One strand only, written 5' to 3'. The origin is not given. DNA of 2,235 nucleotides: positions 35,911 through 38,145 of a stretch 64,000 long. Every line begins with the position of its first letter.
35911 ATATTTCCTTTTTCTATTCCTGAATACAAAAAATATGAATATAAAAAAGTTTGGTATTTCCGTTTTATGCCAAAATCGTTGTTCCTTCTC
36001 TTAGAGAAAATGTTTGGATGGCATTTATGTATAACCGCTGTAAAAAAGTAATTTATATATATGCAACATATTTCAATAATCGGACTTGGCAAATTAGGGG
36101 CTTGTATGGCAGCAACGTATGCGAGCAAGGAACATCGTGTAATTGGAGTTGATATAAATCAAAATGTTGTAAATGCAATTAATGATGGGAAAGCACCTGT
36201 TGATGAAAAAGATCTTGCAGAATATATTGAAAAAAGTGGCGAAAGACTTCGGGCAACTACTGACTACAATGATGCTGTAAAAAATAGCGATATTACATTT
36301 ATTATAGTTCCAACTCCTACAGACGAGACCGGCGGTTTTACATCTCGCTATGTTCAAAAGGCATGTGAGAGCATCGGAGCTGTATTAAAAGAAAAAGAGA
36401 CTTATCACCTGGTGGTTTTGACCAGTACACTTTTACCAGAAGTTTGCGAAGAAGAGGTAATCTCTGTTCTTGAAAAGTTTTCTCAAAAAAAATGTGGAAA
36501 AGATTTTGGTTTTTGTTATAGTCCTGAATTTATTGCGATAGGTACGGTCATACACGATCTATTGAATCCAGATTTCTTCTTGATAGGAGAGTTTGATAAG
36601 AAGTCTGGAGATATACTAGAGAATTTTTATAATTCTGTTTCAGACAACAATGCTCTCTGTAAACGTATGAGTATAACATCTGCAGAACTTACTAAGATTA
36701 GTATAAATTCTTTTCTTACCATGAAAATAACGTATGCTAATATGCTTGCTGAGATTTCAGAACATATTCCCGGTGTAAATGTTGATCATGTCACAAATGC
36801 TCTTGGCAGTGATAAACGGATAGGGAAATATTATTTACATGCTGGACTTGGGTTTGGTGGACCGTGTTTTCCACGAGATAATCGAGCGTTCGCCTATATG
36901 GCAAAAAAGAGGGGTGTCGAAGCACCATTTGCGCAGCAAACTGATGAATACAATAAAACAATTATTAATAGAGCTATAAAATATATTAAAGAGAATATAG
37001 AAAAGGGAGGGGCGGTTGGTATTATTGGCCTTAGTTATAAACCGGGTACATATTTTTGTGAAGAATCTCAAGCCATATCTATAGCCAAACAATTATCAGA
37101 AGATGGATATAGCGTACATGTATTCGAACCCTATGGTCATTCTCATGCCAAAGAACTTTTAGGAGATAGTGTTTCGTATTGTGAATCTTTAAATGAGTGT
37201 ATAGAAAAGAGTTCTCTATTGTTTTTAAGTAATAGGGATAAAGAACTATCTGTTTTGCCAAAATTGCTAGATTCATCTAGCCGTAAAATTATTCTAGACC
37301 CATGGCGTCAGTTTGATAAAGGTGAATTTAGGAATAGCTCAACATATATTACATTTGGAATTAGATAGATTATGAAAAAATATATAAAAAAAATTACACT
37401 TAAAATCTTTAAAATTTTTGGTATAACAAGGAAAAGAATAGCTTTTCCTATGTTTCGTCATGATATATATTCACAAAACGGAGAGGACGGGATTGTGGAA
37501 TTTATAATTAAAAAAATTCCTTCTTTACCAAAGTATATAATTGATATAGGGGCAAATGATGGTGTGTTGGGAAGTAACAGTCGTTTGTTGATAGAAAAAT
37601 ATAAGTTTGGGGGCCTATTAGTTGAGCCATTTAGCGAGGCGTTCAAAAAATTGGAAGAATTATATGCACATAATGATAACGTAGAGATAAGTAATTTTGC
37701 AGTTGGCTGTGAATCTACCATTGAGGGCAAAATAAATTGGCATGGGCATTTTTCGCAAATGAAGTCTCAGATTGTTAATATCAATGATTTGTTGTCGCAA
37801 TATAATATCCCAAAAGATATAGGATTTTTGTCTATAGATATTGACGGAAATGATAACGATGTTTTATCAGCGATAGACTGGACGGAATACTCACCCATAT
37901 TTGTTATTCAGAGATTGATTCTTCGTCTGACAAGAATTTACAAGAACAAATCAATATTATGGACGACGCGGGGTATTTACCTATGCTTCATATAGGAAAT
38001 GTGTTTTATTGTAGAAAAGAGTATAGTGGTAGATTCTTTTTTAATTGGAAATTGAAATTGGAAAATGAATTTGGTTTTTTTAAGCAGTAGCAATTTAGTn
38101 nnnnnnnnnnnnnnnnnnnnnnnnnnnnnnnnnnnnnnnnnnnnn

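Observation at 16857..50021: A co-directional glycan-assembly super-operon of about 33 kb, exceptionally rich in methyltransferases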

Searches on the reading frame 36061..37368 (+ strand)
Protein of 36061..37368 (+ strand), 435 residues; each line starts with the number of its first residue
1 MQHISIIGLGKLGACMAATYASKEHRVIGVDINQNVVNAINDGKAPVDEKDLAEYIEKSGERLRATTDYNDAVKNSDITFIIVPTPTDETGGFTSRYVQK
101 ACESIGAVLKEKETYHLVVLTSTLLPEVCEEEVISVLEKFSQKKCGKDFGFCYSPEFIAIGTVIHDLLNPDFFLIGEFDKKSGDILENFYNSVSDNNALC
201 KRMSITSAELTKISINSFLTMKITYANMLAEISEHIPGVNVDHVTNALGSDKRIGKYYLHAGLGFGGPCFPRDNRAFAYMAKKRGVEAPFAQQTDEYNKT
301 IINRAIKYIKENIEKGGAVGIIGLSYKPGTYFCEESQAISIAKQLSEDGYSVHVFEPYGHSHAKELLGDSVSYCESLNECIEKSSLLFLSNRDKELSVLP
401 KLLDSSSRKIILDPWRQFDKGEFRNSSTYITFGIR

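Call 6: search_protein_families(library=pfam, proteins=[window:36061-37368:+])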
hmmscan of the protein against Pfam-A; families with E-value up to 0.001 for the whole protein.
window:36061-37368:+ (435 aa): 7 families
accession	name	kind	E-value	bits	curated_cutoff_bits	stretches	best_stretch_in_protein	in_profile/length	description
PF03721.20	UDPG_MGDP_dh_N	-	4e-45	154.1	27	1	3-187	2-185/187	UDP-glucose/GDP-mannose dehydrogenase family, NAD binding domain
PF00984.24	UDPG_MGDP_dh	-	6.6e-28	97.1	25.4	1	207-299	2-93/94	UDP-glucose/GDP-mannose dehydrogenase family, central domain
PF03720.21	UDPG_MGDP_dh_C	-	1.1e-14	55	30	1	320-419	1-102/103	UDP-glucose/GDP-mannose dehydrogenase family, UDP binding domain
PF03446.21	NAD_binding_2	-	1.3e-08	35.4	21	1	4-88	2-68/161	NAD binding domain of 6-phosphogluconate dehydrogenase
PF01210.29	NAD_Gly3P_dh_N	-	1.7e-06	28.5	23.1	1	4-85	2-79/158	NAD-dependent glycerol-3-phosphate dehydrogenase N-terminus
PF03807.23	F420_oxidored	-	6.1e-06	27.2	21.6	0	4-85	2-69/94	NADP oxidoreductase coenzyme F420-dependent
PF02737.24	3HCDH_N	-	0.00016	22.1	22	1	4-78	2-81/180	3-hydroxyacyl-CoA dehydrogenase, NAD binding domain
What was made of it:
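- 36061..37368 (+): UDP-glucose 6-dehydrogenase-like nucleotide-sugar dehydrogenase. Pfam, three domains (call 6).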

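Call 14: search_protein_families(library=ncbifam, proteins=[window:36061-37368:+], max_evalue=0.01)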
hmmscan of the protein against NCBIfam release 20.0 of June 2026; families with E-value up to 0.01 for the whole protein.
window:36061-37368:+ (435 aa): 21 families
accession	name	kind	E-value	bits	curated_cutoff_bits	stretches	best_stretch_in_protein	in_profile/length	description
TIGR03026.1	NDP-sugDHase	subfamily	1.7e-100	336.7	189.8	1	3-413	2-410/413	nucleotide sugar dehydrogenase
NF041297.1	UDPGDh_AglM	equivalog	6.3e-87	292.2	670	1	3-417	2-416/429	UDP-glucose 6-dehydrogenase AglM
NF047673.2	TeichurnBiosyTuaD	equivalog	8.8e-63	212.9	700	1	1-391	1-385/439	UDP-glucose 6-dehydrogenase TuaD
NF040825.1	UDPMaNacDH_Arch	equivalog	5e-39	134.3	750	1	3-364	2-356/418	UDP-N-acetyl-D-mannosamine dehydrogenase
NF008286.0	PRK11064.1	equivalog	2e-33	115.6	459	1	2-389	4-392/420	UDP-N-acetyl-D-mannosamine dehydrogenase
NF011631.0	PRK15057.1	equivalog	6.9e-28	97.8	757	1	4-358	3-338/388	UDP-glucose 6-dehydrogenase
NF011729.0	PRK15182.1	equivalog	1.2e-22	80.3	592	1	3-360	8-358/425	Vi polysaccharide biosynthesis UDP-N-acetylglucosamine C-6 dehydrogenase TviB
NF000945.0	PRK00094.2-3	equivalog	1.2e-06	28.5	491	1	3-140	2-128/352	NAD(P)H-dependent glycerol-3-phosphate dehydrogenase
NF000942.0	PRK00094.1-4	subfamily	1.7e-06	27.5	257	1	1-86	2-83/334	NAD(P)H-dependent glycerol-3-phosphate dehydrogenase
NF000941.0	PRK00094.1-3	equivalog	2e-05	24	423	1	1-86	1-82/336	NAD(P)H-dependent glycerol-3-phosphate dehydrogenase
NF007161.0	PRK09599.1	subfamily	8.8e-05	21.9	271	1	3-56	2-54/302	NADP-dependent phosphogluconate dehydrogenase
NF012005.0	PRK15461.1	equivalog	0.00027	20.2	348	1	1-42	1-42/298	sulfolactaldehyde 3-reductase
NF043037.1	ThreonDh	equivalog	0.00047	19.7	350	1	2-44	3-45/297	L-threonate dehydrogenase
NF000944.0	PRK00094.2-2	equivalog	0.00051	19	603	1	4-86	23-101/371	NAD(P)H-dependent glycerol-3-phosphate dehydrogenase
TIGR00872.1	gnd_rel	equivalog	0.00053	19.3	297.2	1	1-45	1-44/299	phosphogluconate dehydrogenase (NAD(+)-dependent, decarboxylating)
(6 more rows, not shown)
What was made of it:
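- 36061..37368 (+): TIGR03026 337 bits (call 14).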

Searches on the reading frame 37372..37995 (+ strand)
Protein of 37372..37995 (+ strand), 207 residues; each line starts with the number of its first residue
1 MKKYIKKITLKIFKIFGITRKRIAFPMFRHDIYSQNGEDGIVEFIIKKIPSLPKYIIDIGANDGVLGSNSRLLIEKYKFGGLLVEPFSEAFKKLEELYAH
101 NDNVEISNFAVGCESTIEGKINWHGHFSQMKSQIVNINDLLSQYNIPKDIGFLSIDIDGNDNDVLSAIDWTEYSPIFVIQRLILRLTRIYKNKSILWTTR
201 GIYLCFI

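Call 6: search_protein_families(library=pfam, proteins=[window:37372-37995:+])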
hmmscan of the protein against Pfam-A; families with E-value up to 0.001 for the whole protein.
window:37372-37995:+ (207 aa): 1 family
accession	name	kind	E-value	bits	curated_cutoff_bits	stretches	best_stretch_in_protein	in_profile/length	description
PF05050.19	Methyltransf_21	-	8.7e-08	32.9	22.7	1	58-179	1-146/173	Methyltransferase FkbM domain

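Call 24: search_protein_families(library=ncbifam, proteins=[window:37372-37995:+], max_evalue=0.001)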
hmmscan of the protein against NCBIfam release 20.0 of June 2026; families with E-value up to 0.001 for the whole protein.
window:37372-37995:+ (207 aa): 1 family
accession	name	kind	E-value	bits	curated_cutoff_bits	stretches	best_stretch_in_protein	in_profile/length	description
TIGR01444.1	fkbM_fam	subfamily_domain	1e-10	42.3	37.7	1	56-177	2-138/143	FkbM family methyltransferase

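Call 63: search_protein_representatives(protein=window:37372-37995:+)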
Query: 207 residues. Proteins with E-value up to 0.001 (for the whole library): 5317; up to 1e-10: 174; up to 1e-30: 6. The best 150 are listed.
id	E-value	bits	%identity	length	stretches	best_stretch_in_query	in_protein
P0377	2.4e-134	461.6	100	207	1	1-207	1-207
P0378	7.0e-56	205.3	51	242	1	5-181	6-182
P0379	1.2e-46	175.2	32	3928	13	34-179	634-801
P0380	8.6e-45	169.1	30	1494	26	96-127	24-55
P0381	4.7e-34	134.0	46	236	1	3-168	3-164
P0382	2.7e-32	128.3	36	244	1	10-205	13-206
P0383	5.0e-27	111.0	36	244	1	7-180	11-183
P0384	3.2e-24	101.9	38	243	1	32-179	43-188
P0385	1.3e-23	99.9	41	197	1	46-181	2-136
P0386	1.7e-23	99.5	39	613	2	28-105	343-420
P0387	4.9e-22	94.8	40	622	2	32-175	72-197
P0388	6.7e-20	87.8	37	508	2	27-176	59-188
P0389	1.7e-18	83.2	34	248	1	11-180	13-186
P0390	1.8e-17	79.8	34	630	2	30-169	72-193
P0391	2.4e-17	79.4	42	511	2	32-115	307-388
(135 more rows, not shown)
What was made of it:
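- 37372..38093 (+): FkbM-like methyltransferase pseudogene. The ORF 37372-37995 (207 aa) is out of frame after about residue 181. The C-terminal 60 codons continue in another frame to about 38093. Homologues are 236-248 aa and stop matching at query residue 181 (call 63).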
